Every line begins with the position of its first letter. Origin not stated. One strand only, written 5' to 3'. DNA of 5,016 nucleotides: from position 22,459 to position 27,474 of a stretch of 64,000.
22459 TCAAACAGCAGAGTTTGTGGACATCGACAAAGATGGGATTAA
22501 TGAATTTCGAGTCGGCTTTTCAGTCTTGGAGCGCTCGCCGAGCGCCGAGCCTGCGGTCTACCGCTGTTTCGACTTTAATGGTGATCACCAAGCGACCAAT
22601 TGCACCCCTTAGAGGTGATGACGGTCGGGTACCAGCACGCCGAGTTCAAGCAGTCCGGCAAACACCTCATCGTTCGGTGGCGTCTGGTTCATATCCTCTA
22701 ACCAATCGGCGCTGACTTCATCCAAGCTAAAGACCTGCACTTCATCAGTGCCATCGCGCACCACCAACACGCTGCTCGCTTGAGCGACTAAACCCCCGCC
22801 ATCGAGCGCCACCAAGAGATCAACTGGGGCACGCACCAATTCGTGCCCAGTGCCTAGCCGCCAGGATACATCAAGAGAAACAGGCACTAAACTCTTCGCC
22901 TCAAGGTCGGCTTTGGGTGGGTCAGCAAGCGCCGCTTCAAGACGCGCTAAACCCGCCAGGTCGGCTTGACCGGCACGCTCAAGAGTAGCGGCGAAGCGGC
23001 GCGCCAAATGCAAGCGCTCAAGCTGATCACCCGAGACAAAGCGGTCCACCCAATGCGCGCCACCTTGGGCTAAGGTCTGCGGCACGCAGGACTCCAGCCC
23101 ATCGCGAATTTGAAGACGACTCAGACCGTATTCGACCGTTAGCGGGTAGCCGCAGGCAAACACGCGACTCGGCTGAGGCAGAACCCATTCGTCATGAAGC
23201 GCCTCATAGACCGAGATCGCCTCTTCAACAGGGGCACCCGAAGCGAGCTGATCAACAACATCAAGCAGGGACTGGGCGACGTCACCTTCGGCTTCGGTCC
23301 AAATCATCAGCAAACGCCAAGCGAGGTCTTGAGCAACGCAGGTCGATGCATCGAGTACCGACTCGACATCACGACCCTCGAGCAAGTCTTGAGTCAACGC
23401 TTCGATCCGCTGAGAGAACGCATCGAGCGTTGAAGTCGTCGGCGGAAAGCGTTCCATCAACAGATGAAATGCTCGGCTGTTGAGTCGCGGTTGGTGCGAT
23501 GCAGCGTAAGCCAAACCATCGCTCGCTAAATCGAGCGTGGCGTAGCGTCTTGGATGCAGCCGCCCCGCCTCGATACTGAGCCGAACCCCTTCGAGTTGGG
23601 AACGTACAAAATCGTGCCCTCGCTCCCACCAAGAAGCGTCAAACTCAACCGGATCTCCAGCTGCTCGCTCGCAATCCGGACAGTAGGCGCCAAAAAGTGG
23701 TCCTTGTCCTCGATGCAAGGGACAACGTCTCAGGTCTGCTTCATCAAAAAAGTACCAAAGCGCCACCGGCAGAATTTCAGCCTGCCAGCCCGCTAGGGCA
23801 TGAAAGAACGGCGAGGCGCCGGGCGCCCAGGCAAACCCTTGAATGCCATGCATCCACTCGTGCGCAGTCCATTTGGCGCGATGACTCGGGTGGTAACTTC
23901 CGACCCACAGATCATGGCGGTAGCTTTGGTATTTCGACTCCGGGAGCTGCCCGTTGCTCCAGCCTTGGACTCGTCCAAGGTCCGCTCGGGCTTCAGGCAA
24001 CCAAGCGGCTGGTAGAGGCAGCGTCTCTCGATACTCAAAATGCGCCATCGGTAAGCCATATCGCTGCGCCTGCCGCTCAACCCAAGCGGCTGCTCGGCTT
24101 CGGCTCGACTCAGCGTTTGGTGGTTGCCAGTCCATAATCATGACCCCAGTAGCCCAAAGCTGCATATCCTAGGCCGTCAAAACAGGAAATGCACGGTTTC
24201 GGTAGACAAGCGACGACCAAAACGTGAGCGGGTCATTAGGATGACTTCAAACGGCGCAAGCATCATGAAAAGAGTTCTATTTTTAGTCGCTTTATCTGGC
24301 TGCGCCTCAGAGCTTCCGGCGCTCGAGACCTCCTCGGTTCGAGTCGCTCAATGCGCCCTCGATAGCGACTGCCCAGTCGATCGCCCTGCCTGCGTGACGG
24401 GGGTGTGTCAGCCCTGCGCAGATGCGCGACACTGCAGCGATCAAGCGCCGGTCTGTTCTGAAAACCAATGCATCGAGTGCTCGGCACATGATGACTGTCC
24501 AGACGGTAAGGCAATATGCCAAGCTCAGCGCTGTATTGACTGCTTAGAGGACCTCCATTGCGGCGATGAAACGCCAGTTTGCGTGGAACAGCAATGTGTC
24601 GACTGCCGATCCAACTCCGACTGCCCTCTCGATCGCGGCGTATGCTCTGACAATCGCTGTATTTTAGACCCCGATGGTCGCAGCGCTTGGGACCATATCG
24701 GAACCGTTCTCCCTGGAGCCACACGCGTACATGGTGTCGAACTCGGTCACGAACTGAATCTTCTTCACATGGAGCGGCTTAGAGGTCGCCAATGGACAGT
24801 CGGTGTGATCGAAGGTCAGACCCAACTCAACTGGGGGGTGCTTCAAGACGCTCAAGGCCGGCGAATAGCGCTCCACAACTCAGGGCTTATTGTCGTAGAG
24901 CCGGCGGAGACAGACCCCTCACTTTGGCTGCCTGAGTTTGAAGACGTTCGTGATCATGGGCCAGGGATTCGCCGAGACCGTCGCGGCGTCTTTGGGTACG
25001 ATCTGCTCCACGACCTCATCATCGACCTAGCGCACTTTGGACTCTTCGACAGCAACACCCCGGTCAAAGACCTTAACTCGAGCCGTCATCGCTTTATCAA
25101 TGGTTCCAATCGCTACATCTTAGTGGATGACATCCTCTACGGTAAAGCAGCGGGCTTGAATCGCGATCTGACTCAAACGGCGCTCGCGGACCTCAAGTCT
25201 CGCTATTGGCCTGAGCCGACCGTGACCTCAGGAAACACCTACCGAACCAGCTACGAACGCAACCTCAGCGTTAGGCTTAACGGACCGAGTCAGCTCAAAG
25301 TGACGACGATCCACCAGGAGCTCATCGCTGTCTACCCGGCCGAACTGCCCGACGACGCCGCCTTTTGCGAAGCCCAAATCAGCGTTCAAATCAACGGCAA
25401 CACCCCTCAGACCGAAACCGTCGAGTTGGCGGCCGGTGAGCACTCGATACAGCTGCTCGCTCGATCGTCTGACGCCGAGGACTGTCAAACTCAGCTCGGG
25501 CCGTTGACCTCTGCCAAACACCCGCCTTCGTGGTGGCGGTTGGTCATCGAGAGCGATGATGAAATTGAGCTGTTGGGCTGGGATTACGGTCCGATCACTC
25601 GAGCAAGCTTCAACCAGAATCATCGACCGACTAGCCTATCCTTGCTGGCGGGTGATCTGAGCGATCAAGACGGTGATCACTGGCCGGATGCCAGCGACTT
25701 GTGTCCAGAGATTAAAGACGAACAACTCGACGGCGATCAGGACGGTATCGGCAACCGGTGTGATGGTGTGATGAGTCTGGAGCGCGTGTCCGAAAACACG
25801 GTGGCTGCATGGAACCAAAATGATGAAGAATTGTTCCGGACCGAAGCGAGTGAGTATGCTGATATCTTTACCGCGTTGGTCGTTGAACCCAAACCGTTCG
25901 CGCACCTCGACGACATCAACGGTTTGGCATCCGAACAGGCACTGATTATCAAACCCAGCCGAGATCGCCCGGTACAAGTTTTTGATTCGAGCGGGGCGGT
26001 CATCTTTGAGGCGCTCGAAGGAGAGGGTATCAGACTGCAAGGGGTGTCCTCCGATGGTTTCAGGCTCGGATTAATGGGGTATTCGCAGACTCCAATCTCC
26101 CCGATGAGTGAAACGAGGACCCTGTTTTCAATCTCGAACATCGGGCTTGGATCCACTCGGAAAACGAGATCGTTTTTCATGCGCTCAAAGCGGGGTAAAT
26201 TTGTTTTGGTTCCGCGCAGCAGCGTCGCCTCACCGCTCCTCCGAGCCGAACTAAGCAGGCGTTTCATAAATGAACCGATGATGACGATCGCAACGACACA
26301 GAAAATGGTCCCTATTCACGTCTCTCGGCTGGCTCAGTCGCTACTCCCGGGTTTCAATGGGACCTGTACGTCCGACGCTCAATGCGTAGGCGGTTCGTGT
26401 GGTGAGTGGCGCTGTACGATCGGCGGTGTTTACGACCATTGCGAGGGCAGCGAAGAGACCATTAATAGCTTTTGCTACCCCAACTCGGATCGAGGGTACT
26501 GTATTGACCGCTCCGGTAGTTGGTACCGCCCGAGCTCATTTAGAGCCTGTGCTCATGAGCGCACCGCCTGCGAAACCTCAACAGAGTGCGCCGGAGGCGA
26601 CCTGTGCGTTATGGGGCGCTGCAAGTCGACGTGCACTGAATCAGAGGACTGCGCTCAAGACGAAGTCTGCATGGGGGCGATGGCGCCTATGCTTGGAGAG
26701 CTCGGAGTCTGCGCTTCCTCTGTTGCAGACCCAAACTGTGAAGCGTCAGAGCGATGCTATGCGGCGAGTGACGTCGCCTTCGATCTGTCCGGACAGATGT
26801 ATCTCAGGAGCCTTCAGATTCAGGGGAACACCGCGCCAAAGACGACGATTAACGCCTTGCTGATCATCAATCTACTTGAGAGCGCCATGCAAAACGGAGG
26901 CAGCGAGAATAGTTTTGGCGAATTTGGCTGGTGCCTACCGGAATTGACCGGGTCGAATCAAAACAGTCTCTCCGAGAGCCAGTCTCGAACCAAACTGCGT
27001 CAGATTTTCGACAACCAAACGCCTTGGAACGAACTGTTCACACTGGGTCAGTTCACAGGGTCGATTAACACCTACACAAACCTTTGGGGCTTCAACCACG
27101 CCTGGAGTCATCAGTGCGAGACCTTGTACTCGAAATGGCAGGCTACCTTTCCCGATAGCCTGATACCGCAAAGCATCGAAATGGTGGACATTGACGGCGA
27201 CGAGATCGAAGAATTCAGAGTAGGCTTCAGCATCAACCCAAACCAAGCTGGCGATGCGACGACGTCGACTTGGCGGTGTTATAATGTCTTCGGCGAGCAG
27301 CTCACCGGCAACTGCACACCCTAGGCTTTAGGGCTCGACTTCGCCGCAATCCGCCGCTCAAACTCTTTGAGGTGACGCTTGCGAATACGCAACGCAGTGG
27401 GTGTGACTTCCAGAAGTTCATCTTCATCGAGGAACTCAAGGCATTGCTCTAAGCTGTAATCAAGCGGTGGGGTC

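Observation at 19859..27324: Duplicated giant Ca-binding (TSP3-repeat) lipoproteins flanking an antisense HExxH protein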

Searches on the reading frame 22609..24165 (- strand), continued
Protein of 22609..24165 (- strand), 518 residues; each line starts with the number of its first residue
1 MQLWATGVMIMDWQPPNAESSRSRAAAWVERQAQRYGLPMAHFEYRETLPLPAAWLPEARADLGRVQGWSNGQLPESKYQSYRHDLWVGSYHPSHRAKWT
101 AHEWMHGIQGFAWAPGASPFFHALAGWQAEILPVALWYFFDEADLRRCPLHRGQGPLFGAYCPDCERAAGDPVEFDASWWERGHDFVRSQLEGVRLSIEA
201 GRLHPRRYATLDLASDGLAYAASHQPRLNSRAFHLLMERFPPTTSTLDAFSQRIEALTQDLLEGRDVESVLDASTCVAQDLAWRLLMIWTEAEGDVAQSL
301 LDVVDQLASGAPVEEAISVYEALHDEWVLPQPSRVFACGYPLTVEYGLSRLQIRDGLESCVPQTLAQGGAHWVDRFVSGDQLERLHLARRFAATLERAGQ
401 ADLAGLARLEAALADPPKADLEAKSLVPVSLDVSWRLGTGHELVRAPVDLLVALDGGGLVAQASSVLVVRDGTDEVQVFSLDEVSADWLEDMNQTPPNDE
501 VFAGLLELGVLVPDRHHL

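Call 38: find_related_loci(query=A1, collection=genome_contigs, flank=10000)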
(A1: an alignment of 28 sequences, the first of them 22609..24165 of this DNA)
Query A1 (518 aa) in genome_contigs; peptide patterns used: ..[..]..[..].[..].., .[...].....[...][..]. (x = any residue, [..] = any of these).
178 stretches matched a pattern; 115 encode a relative of the query (tblastn E <= 1e-3); the best 80 are kept; 80 distinct loci.
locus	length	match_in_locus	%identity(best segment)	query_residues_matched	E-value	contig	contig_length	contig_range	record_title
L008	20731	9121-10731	43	8-516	7e-105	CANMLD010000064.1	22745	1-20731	MAG: Proteobacteria bacterium isolate ZH-15may19-174 genome assembly, contig: ZH-15May19-c5379, whole genome shotgun seq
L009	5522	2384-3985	44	16-518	1e-104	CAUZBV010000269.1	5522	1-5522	MAG: Myxococcales bacterium isolate CB27_Tmax.68 genome assembly, contig: Ga0310121_10016440, whole genome shotgun seque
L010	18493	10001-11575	45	16-513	6e-101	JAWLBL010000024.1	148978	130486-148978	MAG: Myxococcota bacterium isolate 15dZY3.bin.102 NODE_229_length_148978_cov_85.250720, whole genome shotgun sequence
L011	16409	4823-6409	46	16-516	7e-98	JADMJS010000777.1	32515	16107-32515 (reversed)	MAG: Myxococcales bacterium isolate MAG_44 NODE_1205_length_32515_cov_10.455360, whole genome shotgun sequence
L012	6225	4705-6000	45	8-426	2e-97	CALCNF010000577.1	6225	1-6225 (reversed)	MAG TPA_asm: uncultured proteobacterium isolate ERR599101_bin.47_CONCOCT_v1.1_MAG genome assembly, contig: ERZ841449.827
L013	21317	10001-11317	45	7-435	7e-97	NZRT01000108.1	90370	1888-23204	MAG: Myxococcales bacterium isolate EAC29 65914, whole genome shotgun sequence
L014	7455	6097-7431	45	16-444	4e-96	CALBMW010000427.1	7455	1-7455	MAG TPA_asm: uncultured Myxococcales bacterium isolate ERR2206779_bin.31_CONCOCT_v1.1_MAG genome assembly, contig: ERZ89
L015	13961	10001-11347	44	16-451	4e-95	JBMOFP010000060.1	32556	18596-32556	MAG: Bradymonadia bacterium isolate Deming_bin.242 contig2836, whole genome shotgun sequence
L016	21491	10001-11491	43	16-498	3e-95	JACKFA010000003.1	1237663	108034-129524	MAG: Deltaproteobacteria bacterium isolate HK-STAS-MYXO-48 HK-STAS-MYXO-48_3, whole genome shotgun sequence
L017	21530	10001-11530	41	37-515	2e-94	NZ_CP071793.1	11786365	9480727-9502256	Sulfidibacter corallicola strain M133 chromosome, complete genome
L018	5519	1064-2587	39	16-498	6e-95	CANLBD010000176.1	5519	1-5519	MAG: Myxococcales bacterium isolate ZE-Jul18-54 genome assembly, contig: ZE-Jul18-C24664, whole genome shotgun sequence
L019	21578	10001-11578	43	16-515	4e-94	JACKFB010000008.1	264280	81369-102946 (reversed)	MAG: Deltaproteobacteria bacterium isolate HK-STAS-MYXO-49 HK-STAS-MYXO-49_8, whole genome shotgun sequence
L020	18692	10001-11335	44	16-444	7e-94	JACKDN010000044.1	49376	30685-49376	MAG: Myxococcales bacterium isolate HK-STAS-MYXO-8 HK-STAS-MYXO-8_44, whole genome shotgun sequence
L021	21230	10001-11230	48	16-410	2e-93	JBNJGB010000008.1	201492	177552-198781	MAG: Myxococcota bacterium isolate Y22_60dBSe2.bin.152 NODE_32_length_201492_cov_18.060717, whole genome shotgun sequenc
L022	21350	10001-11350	42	16-450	1e-91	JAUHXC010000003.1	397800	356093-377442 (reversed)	MAG: bacterium isolate 2_bin.46 NODE_29_length_397800_cov_8.736736, whole genome shotgun sequence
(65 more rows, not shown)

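Call 42: search_protein_families(library=pfam, alignment_id=A1, max_evalue=1)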
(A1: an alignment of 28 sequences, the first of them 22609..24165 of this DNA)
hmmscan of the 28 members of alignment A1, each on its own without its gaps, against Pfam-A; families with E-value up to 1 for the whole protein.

A. member 1, window:22609-24165:- (518 aa): 1 family
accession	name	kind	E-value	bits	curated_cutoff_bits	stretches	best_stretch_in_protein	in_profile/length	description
PF22106.1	NGO1945_C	-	0.0035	18.2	27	1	461-496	24-59/93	NGO1945 C-terminal domain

B. families by the number of members that match (of 28 scanned): 9 families
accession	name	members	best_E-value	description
PF22106.1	NGO1945_C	12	0.00026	NGO1945 C-terminal domain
PF22517.1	Mcm-like_N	1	0.0024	Mcm-like, N-terminal domain, archaea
PF05305.19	DUF732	1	0.043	Protein of unknown function (DUF732)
PF12626.12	PolyA_pol_arg_C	1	0.067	Polymerase A arginine-rich C-terminus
PF24212.1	DUF7433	1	0.13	Family of unknown function (DUF7433)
PF01141.23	Gag_p12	1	0.13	Gag polyprotein, inner coat protein p12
PF20859.2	RHA1_ro05818_N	1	0.15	Hypothetical protein RHA1_ro05818, N-terminal helical domain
PF17918.6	TetR_C_15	1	0.25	Tetracyclin repressor-like, C-terminal domain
PF22001.1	MP31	1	0.61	PTEN upstream open reading frame MP31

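Call 60: list_cluster_members(proteins=[P0114, window:22609-24165:-, P0116])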
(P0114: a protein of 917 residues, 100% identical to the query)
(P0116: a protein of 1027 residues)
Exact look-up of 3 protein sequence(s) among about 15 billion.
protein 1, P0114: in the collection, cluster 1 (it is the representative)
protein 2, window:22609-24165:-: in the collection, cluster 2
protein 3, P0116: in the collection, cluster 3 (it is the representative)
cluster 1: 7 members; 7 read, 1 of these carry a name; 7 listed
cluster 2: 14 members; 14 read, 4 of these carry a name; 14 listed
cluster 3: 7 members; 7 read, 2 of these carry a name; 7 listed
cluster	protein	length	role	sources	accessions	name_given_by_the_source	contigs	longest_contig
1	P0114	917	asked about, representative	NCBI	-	-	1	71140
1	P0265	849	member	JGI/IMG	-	hypothetical protein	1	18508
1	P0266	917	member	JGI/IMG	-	-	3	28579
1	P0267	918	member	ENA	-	-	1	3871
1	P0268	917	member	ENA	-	-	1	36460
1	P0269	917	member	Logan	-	-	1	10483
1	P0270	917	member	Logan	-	-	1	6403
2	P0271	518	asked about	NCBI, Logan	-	-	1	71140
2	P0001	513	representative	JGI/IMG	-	-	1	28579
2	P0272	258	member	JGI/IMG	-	hypothetical protein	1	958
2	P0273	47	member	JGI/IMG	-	hypothetical protein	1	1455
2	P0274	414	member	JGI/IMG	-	hypothetical protein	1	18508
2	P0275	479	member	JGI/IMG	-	hypothetical protein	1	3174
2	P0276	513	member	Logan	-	-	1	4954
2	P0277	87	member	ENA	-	-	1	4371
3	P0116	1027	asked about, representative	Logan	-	-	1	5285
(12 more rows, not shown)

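Call 67: search_protein_families(library=ncbifam, alignment_id=A1, max_evalue=1)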
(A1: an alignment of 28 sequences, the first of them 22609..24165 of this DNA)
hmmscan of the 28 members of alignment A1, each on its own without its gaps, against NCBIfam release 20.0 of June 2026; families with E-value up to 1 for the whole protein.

A. member 1, window:22609-24165:- (518 aa): 1 family
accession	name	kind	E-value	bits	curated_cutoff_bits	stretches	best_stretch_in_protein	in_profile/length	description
NF050145.1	RiPP_RRE_HvfC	equivalog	0.069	13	142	1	461-505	161-205/237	HvfC family RiPP maturation protein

B. families by the number of members that match (of 28 scanned): 4 families
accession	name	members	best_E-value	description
NF050145.1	RiPP_RRE_HvfC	8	1.4e-06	HvfC family RiPP maturation protein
NF004524.0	PRK05869.1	1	0.0065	enoyl-CoA hydratase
NF045657.1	MthfCyhylaseFchA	1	0.053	methenyltetrahydrofolate cyclohydrolase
NF040725.1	panto_kin_Meth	1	0.093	pantoate kinase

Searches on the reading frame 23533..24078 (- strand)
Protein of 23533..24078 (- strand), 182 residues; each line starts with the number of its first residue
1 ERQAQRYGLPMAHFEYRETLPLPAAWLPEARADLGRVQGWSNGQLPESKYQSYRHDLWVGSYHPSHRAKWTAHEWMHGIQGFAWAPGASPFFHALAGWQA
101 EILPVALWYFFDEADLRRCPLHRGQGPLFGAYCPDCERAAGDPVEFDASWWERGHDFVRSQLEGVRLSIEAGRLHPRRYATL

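Call 88: search_solved_structures(query=A4, max_evalue=10, show_alignments=3)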
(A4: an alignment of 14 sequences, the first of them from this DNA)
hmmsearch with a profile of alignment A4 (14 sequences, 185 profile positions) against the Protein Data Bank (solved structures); distinct sequences matched with E-value up to 10: 0.

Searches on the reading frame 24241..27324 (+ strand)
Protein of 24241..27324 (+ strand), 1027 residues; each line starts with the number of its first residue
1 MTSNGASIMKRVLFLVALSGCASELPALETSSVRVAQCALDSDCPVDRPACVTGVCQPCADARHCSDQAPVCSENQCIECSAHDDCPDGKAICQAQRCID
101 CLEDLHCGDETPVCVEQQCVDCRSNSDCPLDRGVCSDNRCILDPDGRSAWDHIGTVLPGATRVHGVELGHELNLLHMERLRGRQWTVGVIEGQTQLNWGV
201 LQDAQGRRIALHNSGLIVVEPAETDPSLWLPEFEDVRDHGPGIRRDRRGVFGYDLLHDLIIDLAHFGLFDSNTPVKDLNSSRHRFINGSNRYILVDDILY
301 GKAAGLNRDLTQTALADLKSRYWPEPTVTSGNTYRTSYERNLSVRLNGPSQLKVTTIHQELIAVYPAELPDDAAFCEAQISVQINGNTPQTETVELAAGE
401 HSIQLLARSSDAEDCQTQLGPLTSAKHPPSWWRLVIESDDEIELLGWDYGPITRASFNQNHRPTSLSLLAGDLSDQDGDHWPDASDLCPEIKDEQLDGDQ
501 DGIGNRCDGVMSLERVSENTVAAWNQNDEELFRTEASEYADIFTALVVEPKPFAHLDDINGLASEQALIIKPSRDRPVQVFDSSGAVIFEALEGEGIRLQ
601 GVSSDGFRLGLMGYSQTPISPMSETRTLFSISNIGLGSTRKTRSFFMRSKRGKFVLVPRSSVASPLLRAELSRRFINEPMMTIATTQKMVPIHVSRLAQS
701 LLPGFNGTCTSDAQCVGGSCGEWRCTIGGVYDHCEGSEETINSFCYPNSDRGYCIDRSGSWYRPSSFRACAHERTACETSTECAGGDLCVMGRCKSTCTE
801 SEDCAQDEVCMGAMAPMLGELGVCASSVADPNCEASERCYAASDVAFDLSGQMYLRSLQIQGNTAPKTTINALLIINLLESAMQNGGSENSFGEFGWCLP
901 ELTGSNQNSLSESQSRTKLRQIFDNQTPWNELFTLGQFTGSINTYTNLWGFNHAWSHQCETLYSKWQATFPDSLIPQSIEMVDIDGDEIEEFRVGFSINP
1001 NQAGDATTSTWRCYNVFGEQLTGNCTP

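Call 3: search_protein_families(library=pfam, proteins=[window:24265-27324:+], max_evalue=1)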
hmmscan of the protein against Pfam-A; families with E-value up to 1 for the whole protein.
window:24265-27324:+ (1019 aa): 0 families

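Call 4: search_protein_families(library=ncbifam, proteins=[window:24265-27324:+], max_evalue=1)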
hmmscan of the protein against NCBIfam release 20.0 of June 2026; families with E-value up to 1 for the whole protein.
window:24265-27324:+ (1019 aa): 2 families
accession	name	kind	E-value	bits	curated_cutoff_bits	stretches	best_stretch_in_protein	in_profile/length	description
NF033759.1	exchanger_TraA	exception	6.8e-05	21.6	750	1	22-127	299-403/666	outer membrane exchange protein TraA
NF045500.1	Omp28_seleno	equivalog_domain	0.052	12.9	200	1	466-512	273-320/377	Omp28-related selenoprotein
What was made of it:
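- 24265..27324 (+): Lipoprotein B, 1019 aa. It has a lipobox (LSGC), five tandem 21-aa C-x5-C-x6-C-x4-C units (residues 30-132; nt 24352-24660), a TSP3-like unit (residues 467-501; nt 25663-25767) and a C-terminal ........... loop (nt 27184-27216). Its stop overlaps the typA stop by 4 nt. The Cys repeats give a weak match to the TraA repeat region, E 6.8e-5, 21.6 bits against a cut-off of 750 (call 4).
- On TraA-type polymorphic receptor (NF033759): 21.6 bits against a cut-off of 750, and only over the Cys repeats (call 4).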

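Call 57: find_encoding_contigs(protein=window:24241-27324:+, flank=6000, max_places=4)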
Protein window:24241-27324:+ (1027 aa): no gene with exactly this product is on record in the collection.

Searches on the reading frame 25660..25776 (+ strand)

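Call 50: search_protein_families(library=pfam, proteins=[window:25660-25776:+], max_evalue=10)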
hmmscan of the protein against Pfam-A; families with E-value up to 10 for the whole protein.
seq(39 aa): 1 family
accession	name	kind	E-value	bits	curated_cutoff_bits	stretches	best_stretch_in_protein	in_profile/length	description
PF02412.23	TSP_3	-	0.001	19.1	25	2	2-18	15-31/36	Thrombospondin type 3 repeat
